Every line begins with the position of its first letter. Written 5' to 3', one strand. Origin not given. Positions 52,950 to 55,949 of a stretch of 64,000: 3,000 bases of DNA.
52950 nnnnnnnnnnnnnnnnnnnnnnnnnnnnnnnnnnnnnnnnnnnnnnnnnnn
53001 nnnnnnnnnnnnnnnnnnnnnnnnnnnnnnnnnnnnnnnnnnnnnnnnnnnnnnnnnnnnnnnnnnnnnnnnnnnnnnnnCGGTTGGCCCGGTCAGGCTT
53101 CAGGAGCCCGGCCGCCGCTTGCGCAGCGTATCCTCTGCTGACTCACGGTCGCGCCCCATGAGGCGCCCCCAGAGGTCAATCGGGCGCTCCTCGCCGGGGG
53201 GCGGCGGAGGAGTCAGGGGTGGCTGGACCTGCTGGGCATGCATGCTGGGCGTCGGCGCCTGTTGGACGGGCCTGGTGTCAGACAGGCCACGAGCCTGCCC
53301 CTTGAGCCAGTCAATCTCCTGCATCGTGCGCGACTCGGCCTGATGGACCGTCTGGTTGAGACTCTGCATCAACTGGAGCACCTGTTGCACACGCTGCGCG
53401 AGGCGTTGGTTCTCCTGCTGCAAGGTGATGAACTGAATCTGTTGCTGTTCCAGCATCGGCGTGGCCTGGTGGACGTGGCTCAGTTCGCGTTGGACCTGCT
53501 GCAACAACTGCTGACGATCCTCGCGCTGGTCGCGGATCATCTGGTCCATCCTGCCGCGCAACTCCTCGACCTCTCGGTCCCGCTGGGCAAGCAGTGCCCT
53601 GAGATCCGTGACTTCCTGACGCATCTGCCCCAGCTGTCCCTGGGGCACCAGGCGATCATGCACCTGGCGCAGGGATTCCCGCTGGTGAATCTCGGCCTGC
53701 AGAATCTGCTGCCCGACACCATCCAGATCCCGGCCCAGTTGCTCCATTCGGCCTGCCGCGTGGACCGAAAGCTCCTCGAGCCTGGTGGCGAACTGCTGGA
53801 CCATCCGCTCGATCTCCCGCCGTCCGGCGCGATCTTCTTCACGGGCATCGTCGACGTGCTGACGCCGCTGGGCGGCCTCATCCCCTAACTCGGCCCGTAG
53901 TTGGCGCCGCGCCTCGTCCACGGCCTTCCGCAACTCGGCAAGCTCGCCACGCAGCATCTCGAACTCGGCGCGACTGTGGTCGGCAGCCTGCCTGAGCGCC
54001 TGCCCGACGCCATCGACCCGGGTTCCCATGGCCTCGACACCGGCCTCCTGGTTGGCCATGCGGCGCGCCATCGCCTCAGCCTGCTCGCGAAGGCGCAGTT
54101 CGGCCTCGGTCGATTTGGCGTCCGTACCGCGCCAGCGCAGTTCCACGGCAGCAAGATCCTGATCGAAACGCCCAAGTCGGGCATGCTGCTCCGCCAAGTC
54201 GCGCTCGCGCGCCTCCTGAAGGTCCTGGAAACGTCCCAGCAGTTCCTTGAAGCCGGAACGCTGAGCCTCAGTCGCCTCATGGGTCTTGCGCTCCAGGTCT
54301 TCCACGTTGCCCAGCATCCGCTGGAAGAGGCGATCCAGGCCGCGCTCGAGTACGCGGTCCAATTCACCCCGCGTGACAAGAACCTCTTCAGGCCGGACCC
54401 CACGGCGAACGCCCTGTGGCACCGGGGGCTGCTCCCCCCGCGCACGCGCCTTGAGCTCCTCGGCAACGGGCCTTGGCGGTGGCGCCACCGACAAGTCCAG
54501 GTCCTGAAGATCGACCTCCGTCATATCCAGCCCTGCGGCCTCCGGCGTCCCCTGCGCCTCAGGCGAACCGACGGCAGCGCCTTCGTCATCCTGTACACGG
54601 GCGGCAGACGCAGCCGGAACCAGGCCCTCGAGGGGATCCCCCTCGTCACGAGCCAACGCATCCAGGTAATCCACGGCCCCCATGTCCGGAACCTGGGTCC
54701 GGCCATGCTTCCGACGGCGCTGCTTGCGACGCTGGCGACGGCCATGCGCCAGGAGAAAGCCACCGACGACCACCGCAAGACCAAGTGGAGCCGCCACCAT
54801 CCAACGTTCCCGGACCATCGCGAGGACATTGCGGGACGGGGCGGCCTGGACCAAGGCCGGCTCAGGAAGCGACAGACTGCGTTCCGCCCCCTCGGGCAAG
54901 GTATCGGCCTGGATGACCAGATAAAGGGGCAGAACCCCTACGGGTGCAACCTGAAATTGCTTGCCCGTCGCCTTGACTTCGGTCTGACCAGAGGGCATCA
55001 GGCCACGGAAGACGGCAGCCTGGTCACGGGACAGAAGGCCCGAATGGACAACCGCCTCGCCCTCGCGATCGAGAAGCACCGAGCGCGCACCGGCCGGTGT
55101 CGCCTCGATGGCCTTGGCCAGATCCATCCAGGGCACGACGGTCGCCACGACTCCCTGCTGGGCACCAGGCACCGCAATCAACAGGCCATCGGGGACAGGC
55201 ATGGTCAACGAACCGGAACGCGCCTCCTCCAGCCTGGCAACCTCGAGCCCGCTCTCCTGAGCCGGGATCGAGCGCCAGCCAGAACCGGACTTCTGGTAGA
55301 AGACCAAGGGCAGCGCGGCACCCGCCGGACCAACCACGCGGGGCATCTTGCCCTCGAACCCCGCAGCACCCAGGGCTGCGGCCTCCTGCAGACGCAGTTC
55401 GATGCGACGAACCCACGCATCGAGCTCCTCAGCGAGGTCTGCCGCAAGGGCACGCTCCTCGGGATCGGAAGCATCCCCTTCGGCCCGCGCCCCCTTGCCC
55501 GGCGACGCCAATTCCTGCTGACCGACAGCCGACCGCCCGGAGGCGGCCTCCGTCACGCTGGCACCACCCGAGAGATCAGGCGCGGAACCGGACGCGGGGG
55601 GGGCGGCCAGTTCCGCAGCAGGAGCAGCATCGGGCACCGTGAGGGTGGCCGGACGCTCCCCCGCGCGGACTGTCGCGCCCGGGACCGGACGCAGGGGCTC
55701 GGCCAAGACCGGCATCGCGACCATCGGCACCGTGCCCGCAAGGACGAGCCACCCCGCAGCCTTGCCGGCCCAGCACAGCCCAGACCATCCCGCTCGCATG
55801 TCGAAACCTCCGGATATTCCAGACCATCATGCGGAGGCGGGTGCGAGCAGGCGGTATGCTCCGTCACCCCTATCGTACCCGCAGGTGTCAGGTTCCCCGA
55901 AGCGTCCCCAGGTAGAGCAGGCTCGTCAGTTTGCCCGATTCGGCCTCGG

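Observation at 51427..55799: Putative three-component signalling module: Cache-like/coiled-coil membrane protein, then a sensor-less histidine kinase, then an OmpR-type regulator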

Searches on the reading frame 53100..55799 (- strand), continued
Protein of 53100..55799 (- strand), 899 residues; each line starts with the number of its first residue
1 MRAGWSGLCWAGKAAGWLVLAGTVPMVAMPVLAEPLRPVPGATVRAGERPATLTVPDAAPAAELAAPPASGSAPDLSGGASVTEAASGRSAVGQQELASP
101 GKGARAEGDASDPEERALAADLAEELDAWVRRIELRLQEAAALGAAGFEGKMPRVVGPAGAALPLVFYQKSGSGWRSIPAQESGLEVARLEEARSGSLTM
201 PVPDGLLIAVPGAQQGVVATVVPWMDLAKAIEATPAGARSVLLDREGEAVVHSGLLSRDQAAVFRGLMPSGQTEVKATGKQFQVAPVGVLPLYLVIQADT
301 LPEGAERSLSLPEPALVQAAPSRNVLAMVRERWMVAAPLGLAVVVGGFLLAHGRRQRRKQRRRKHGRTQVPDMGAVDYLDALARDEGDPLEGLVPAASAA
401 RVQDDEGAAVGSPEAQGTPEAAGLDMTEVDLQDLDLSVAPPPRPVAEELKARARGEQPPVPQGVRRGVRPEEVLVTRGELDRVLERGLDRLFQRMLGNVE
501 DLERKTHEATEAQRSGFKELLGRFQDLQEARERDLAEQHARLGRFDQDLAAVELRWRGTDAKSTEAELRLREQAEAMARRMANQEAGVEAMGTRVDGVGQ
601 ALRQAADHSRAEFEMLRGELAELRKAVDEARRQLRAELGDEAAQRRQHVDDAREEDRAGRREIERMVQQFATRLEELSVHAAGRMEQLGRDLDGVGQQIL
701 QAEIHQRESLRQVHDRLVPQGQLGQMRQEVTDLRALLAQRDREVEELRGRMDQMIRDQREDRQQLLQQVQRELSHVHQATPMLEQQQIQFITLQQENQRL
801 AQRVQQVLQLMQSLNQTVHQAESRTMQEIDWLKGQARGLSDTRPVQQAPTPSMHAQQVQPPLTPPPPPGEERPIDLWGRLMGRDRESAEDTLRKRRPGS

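Call 66: fold_search(model_id=the predicted structure, library=pdb)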
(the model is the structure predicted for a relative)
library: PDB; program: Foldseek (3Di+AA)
matches with E <= 10: 793; with E <= 0.001: 8
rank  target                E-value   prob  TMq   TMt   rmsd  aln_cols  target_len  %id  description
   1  9a69_B                1.7e-05  1.00  0.14  0.18  32.8       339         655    9  Integrative model of MCPB-MCPC by crosslinking MS and deep learning (released 2024-09-18)
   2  3lib_C                4.5e-05  1.00  0.12  0.34  13.3       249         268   10  Crystal Structure of the extracellular domain of the putative histidine kinase mmHK1S-Z3 (released 2010-05-05)
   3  6q0f                  4.8e-05  1.00  0.14  0.46   7.4       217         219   15  Crystal structure of ligand-binding domain of Pseudomonas fluorescens chemoreceptor CtaA in complex with L-valine (released 2020-03-18)
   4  6py5                  1.3e-04  1.00  0.16  0.52   5.5       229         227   16  Crystal structure of ligand-binding domain of Pseudomonas fluorescens chemoreceptor CtaA in complex with L-serine (released 2020-03-18)
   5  9a65_B                1.4e-04  1.00  0.13  0.17  33.0       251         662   12  Integrative model of YVAQ-MCPB by crosslinking MS and deep learning (released 2024-09-18)
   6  3e4p_B                2.9e-04  0.99  0.10  0.30  13.4       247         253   14  Crystal structure of malonate occupied DctB (released 2008-10-21)
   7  6q0g                  4.4e-04  1.00  0.15  0.51   5.5       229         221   16  Crystal structure of ligand-binding domain of Pseudomonas fluorescens chemoreceptor CtaA in complex with L-proline (released 2020-03-18)
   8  2zbb_A                8.4e-04  0.90  0.09  0.26  13.6       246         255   17  P43 crystal of DctBp (released 2008-11-18)
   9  4jgq_A                5.3e-03  0.96  0.11  0.40  10.8       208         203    8  The crystal structure of sporulation kinase D mutant sensor domain, r131a, from Bacillus subtilis subsp in co-crystall (released 2013-05-15)
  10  4jgp_B                6.0e-03  0.91  0.11  0.39  10.8       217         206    7  The crystal structure of sporulation kinase D sensor domain from Bacillus subtilis subsp in complex with pyruvate at 2 (released 2013-05-15)
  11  4jgr_B                9.0e-03  0.92  0.11  0.39  10.7       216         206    9  The crystal structure of sporulation kinase D mutant sensor domain, R131A, from Bacillus subtilis subsp at 2.4A resolu (released 2013-05-15)
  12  9l0d_A                1.1e-02  0.33  0.06  0.12  16.5       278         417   12  Cryo-EM structure of the human MON1A/CCZ1/C18orf8 complex (released 2025-03-19)
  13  4jgo_A                1.4e-02  0.92  0.12  0.42  10.3       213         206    7  The crystal structure of sporulation kinase d sensor domain from Bacillus subtilis subsp. (released 2013-05-15)
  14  9vlg_A                1.5e-02  0.96  0.08  0.08   5.5       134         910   13  Structure of human alpha-2/delta-1 with crisugabalin (released 2026-01-07)
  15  5gjv_F                1.5e-02  0.63  0.10  0.10  16.0       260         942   12  Structure of the mammalian voltage-gated calcium channel Cav1.1 complex at near atomic resolution (released 2016-09-14)
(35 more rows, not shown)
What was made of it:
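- On Coiled-coil cytoskeletal or division proteins (Scy/FilP, DivIVA, EzrA, SMC): Foldseek found nothing for the helical part (call 66).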

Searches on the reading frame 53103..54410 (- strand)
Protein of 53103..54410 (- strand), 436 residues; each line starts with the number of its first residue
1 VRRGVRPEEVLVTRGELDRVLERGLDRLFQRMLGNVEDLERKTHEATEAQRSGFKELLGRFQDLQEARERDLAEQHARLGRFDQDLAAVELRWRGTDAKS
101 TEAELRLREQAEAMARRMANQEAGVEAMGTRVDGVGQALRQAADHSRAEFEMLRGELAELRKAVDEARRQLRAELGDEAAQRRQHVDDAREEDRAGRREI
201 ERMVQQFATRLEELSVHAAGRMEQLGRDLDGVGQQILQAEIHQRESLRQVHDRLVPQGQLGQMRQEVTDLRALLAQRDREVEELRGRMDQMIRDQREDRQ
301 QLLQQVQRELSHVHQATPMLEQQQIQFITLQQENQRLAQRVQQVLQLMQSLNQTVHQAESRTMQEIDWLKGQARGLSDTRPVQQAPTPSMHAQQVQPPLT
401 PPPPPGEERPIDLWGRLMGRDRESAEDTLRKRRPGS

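Call 63: find_homologous_proteins(query=A7, max_evalue=0.001)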
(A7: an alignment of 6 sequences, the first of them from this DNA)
Query A7 (6 sequences): 8000 candidates shared short words with the query, none scored E <= 0.001.
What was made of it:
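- Tried and rejected: That search was wasted and says nothing about distribution (call 63).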

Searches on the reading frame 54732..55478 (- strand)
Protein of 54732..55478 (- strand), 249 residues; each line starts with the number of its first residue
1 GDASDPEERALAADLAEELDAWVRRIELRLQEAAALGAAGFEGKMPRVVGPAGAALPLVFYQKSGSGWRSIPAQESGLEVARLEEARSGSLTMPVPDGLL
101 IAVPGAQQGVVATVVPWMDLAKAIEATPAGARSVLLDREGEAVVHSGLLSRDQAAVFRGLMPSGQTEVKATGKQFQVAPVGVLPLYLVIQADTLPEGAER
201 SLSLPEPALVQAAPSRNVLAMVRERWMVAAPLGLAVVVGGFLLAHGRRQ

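Call 26: predict_structure(alignment_id=A2)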
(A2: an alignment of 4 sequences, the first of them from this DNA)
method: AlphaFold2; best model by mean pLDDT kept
length: 249 residues; sequences in the alignment: 4
mean_pLDDT: 67.3   pTM: 0.60
mean pLDDT of the five models: 67.3, 55.0, 35.7, 34.4, 33.5
residues with pLDDT >= 90: 11; 70-90: 116; 50-70: 76; < 50: 46
segments of 3 or more residues with pLDDT < 50: 1-4, 162-164, 193-227
pLDDT, mean of each block of 10 residues (from residue 1): 54 76 85 84 75 80 86 74 86 84 87 86 74 71 62 56 50 63 69 40 25 39 48 65 63
secondary structure, 60 per line:
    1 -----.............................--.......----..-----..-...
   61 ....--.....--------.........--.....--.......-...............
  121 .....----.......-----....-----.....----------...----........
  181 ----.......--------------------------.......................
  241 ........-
elements in order: H6-34 H37-43 E58-64 E67-71 H80-88 E91-95 E98-104 E109-116 H117-125 E133-136 E142-145 H151-155 E166-168 E173-180 E185-191 H218-248

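Call 30: search_protein_representatives(alignment_id=A2)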
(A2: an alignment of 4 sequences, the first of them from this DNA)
Query: 4 sequences, 249 profile positions. Proteins with E-value up to 0.001 (for the whole library): 6; up to 1e-10: 5; up to 1e-30: 1. The best 6 are listed.
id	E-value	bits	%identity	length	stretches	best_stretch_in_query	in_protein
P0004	1.9e-123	426.8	-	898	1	1-249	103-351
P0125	2.4e-16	76.0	-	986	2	11-249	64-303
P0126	2.7e-14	69.3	-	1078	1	11-170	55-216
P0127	1.6e-13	66.8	-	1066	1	11-249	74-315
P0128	6.7e-12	61.5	-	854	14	105-154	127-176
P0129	3.2e-04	36.3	-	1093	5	109-151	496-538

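Call 33: fold_search(model_id=the predicted structure, library=pdb)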
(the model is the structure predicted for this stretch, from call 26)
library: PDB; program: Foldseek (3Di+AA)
matches with E <= 10: 895; with E <= 0.001: 39
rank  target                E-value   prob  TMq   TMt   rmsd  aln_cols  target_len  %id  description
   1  6pxy                  3.4e-06  1.00  0.51  0.55   5.6       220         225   16  Crystal structure of ligand-binding domain of Pseudomonas fluorescens chemoreceptor CtaA in complex with L-alanine (released 2020-03-18)
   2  9koo_B                5.5e-06  1.00  0.50  0.54   5.5       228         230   15  Ligand binding domain of Pseudomonas Aeruginosa PAO1 chemoreceptor PctA in complex with MHF (released 2025-11-26)
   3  5lt9_A                5.8e-06  1.00  0.49  0.52   5.8       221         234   18  Ligand binding domain of Pseudomonas aeruginosa PAO1 amino acid chemoreceptors PctB in complex with L-Arg (released 2017-09-20)
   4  5lto_A                8.2e-06  1.00  0.51  0.53   6.0       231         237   16  Ligand binding domain of Pseudomonas aeruginosa PAO1 amino acid chemoreceptors PctB in complex with L-Gln (released 2017-09-20)
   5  5t65_B                9.8e-06  1.00  0.52  0.54   5.4       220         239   15  LIGAND BINDING DOMAIN OF PSEUDOMONAS AERUGINOSA PAO1 AMINO ACID CHEMORECEPTOR PCTA IN COMPLEX WITH L-ILE (released 2017-09-13)
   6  6q0f                  1.2e-05  1.00  0.55  0.62   5.3       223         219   16  Crystal structure of ligand-binding domain of Pseudomonas fluorescens chemoreceptor CtaA in complex with L-valine (released 2020-03-18)
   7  5lt9_B                1.8e-05  1.00  0.49  0.49   5.1       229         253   16  Ligand binding domain of Pseudomonas aeruginosa PAO1 amino acid chemoreceptors PctB in complex with L-Arg (released 2017-09-20)
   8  9a69_B                2.2e-05  1.00  0.51  0.22   6.0       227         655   10  Integrative model of MCPB-MCPC by crosslinking MS and deep learning (released 2024-09-18)
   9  5t65_A                2.4e-05  1.00  0.51  0.52   5.0       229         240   15  LIGAND BINDING DOMAIN OF PSEUDOMONAS AERUGINOSA PAO1 AMINO ACID CHEMORECEPTOR PCTA IN COMPLEX WITH L-ILE (released 2017-09-13)
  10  5lto_B                2.8e-05  1.00  0.51  0.52   5.1       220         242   18  Ligand binding domain of Pseudomonas aeruginosa PAO1 amino acid chemoreceptors PctB in complex with L-Gln (released 2017-09-20)
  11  5ltx_A                3.2e-05  1.00  0.50  0.51   5.3       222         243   15  LIGAND BINDING DOMAIN OF PSEUDOMONAS AERUGINOSA PAO1 AMINO ACID CHEMORECEPTOR PCTA IN COMPLEX WITH L-MET (released 2017-09-20)
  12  3lif_A                4.3e-05  1.00  0.45  0.46   7.2       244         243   15  Crystal Structure of the extracellular domain of the putative histidine kinase rpHK1S-Z16 (released 2010-05-05)
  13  8bmv_A                4.8e-05  1.00  0.37  0.37  10.5       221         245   13  Ligand binding domain of the P. Putida receptor McpH in complex with Uric acid (released 2024-07-24)
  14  4xmr_B                4.8e-05  1.00  0.39  0.39   8.3       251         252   11  Crystal structure of the sensory domain of the Campylobacter jejuni chemoreceptor Tlp3 (CcmL) with isoleucine bound. (released 2015-11-04)
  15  5t7m_A                6.1e-05  1.00  0.53  0.55   5.0       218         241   16  LIGAND BINDING DOMAIN OF PSEUDOMONAS AERUGINOSA PAO1 AMINO ACID CHEMORECEPTOR PCTA IN COMPLEX WITH L-TRP (released 2017-09-20)
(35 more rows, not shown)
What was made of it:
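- Closest known: dCache ligand-binding domains of chemoreceptors and sensor kinases. Same: Foldseek gives E 3e-6 to 1e-3, TM about 0.5, over about 220 aligned columns (calls 33, 66).
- The best structural matches for the periplasmic domain are chemoreceptor ligand-binding domains, including a full-length MCP model, 9a69_B (calls 33, 66).
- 54834..55466 (-): Periplasmic domain with a double-Cache-like (tandem PDC) fold, aa ~112-322. All 47 best hits in call 33 are dCache ligand-binding domains.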

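Call 47: search_solved_structures(query=A5, max_evalue=10, show_alignments=2)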
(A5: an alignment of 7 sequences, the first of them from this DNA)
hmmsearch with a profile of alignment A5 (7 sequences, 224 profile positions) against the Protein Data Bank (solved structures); distinct sequences matched with E-value up to 10: 1.
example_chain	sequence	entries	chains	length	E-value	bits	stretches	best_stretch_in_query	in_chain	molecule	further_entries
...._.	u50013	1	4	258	0.027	17.1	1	22-59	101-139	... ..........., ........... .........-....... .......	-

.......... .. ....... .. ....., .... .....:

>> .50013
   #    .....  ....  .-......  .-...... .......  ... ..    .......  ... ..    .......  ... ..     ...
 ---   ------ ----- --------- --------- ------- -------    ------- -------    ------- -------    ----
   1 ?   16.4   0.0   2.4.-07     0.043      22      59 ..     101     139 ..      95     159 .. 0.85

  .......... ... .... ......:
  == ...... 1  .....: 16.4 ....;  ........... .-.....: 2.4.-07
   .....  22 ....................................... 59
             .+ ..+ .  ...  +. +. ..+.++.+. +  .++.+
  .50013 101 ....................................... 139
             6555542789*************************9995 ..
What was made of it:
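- On dCache (double Cache / tandem PDC) extracytoplasmic sensor domains: A profile search of PDB sequences found no Cache domain (call 47).
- Tried and rejected: A profile search of all PDB chain sequences with the periplasmic alignment gave one marginal, irrelevant hit at E 0.027 (call 47).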

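Call 69: find_encoding_contigs(protein=P0126, flank=6000, max_places=2)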
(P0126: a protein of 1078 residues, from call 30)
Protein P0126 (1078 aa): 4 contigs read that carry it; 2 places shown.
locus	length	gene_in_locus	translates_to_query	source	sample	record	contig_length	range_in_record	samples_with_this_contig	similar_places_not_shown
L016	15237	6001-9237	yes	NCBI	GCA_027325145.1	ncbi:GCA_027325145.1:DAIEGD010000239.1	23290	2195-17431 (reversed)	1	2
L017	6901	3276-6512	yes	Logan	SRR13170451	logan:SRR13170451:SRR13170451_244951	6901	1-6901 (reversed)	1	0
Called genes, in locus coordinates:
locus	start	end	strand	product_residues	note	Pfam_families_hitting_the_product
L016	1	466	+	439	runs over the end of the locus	PF00919:UPF0004, PF04055:Radical_SAM, PF01938:TRAM (weak), PF18693:TRAM_2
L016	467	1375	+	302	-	PF23023:Anti-Pycsar_Apyc1, PF12706:Lactamase_B_2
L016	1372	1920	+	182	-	PF01066:CDP-OH_P_transf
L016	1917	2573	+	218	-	PF14681:UPRTase, PF00156:Pribosyltran (weak)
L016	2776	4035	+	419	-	PF00994:MoCF_biosynth, PF18146:CinA_KH, PF02464:CinA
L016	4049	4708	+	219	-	PF00730:HhH-GPD, PF00633:HHH (weak)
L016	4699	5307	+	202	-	-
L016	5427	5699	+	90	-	-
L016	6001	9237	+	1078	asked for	-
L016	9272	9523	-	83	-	-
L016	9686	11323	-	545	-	PF00474:SSF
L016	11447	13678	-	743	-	PF05691:Raffinose_syn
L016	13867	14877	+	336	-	PF00512:HisKA, PF02518:HATPase_c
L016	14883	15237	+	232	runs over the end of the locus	PF00072:Response_reg, PF00486:Trans_reg_C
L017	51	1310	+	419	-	PF00994:MoCF_biosynth, PF18146:CinA_KH, PF02464:CinA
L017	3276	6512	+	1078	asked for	-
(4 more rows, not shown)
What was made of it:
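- On Three-component (accessory protein + kinase + regulator) systems: The genes are split by 4.6 kb in L016 (call 69).
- In L016 the large gene and the kinase-regulator pair are separated by three opposite-strand genes spanning 4.6 kb (call 69). The gene can be separated from the kinase and regulator (L016, call 69). The locus is split in L016 (call 69).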

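Call 70: find_encoding_contigs(protein=P0125, flank=6000, max_places=2)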
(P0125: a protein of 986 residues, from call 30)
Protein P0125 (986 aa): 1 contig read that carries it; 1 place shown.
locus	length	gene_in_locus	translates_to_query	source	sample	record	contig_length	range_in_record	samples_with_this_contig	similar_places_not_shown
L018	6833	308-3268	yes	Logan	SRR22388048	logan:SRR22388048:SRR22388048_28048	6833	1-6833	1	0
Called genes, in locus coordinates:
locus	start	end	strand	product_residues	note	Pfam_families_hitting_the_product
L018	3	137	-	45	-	?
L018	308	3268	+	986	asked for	-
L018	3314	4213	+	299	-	PF00512:HisKA, PF02518:HATPase_c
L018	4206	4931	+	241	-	PF00072:Response_reg, PF00486:Trans_reg_C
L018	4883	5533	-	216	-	PF01081:Aldolase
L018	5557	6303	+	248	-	PF00588:SpoU_methylase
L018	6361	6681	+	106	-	PF06127:Mpo1-like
